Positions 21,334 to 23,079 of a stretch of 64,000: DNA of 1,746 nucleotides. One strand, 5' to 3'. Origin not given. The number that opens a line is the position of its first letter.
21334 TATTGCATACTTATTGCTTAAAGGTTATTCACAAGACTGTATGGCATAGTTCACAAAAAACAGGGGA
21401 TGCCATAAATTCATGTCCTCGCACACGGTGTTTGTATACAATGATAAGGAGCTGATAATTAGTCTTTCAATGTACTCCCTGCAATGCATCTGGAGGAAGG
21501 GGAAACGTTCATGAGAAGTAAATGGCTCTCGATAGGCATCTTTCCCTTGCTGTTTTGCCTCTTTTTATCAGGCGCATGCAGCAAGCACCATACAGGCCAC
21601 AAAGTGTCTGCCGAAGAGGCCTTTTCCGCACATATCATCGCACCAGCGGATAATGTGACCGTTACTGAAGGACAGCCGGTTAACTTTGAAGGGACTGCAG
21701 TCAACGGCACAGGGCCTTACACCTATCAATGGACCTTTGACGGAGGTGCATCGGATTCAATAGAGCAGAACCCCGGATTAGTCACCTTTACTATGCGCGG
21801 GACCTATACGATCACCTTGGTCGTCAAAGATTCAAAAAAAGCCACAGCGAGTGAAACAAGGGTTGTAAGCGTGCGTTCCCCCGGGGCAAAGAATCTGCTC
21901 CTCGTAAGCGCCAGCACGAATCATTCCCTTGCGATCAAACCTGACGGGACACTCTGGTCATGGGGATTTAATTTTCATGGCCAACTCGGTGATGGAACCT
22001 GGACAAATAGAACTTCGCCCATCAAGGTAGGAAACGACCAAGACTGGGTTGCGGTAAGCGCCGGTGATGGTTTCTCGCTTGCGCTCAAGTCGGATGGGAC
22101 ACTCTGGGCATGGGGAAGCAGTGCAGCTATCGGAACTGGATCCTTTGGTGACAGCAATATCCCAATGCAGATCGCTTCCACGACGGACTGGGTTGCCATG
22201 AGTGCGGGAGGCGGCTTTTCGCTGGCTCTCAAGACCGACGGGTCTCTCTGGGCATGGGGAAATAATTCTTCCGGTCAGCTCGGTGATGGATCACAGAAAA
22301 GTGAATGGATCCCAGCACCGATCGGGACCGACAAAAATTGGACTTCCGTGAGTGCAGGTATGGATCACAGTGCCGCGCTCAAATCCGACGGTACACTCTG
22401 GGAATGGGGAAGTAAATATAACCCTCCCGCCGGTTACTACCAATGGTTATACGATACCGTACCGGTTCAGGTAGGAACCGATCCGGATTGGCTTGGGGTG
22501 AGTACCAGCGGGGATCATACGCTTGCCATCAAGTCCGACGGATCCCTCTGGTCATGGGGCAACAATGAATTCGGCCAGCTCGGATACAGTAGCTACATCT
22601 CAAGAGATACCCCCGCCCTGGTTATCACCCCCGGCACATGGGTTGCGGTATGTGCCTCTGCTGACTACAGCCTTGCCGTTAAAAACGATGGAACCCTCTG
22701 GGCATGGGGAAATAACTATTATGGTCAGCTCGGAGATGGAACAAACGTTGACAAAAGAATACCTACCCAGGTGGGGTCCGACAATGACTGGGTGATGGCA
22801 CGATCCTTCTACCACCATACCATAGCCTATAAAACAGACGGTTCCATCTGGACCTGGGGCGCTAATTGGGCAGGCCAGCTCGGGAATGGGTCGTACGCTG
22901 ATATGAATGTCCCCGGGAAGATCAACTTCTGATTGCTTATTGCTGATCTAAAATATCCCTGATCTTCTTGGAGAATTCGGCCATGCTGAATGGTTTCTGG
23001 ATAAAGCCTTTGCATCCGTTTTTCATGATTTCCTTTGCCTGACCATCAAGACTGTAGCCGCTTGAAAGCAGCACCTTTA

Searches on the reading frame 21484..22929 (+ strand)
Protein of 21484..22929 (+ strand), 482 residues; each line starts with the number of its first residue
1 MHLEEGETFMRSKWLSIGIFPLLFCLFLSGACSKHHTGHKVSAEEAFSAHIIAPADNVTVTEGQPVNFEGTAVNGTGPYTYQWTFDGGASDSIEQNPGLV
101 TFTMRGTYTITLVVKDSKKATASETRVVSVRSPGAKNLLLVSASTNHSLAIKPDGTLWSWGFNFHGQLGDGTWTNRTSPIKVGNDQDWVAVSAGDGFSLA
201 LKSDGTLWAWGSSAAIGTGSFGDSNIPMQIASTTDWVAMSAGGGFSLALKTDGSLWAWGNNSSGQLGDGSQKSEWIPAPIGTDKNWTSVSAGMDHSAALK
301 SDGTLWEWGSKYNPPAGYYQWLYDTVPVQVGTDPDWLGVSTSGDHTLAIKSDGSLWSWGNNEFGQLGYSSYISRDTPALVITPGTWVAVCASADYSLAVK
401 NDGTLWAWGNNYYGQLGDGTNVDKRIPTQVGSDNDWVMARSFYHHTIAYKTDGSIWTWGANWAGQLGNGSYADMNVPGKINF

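Call 34: search_protein_families(library=pfam, proteins=[window:21484-22929:+], max_evalue=0.001)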
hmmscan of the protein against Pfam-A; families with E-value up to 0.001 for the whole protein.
window:21484-22929:+ (482 aa): 8 families
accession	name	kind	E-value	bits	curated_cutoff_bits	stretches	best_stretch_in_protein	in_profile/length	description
PF25390.1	WD40_RLD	-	1.4e-87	294.8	150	2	225-479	20-291/363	RCC1-like domain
PF00415.24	RCC1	-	2.1e-64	214.3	21.7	6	252-299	1-50/50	Regulator of chromosome condensation (RCC1) repeat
PF13540.12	RCC1_2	-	3.1e-53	176.7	22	6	237-265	2-30/30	Regulator of chromosome condensation (RCC1) repeat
PF25384.1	Alsin_RLD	-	7.1e-10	39.2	100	0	140-171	279-310/405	Alsin RCC1-like domain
PF18911.6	PKD_4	-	3.3e-09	37.1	27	1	56-127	10-82/85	PKD domain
PF00801.26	PKD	-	3.9e-09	36.8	23.5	1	58-128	9-79/80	PKD domain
PF13927.12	Ig_3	-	1.8e-05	25.6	30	1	51-112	4-59/78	Immunoglobulin domain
PF22352.2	K319L-like_PKD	-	4e-05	24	27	1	56-130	3-84/84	K319L-like, PKD domain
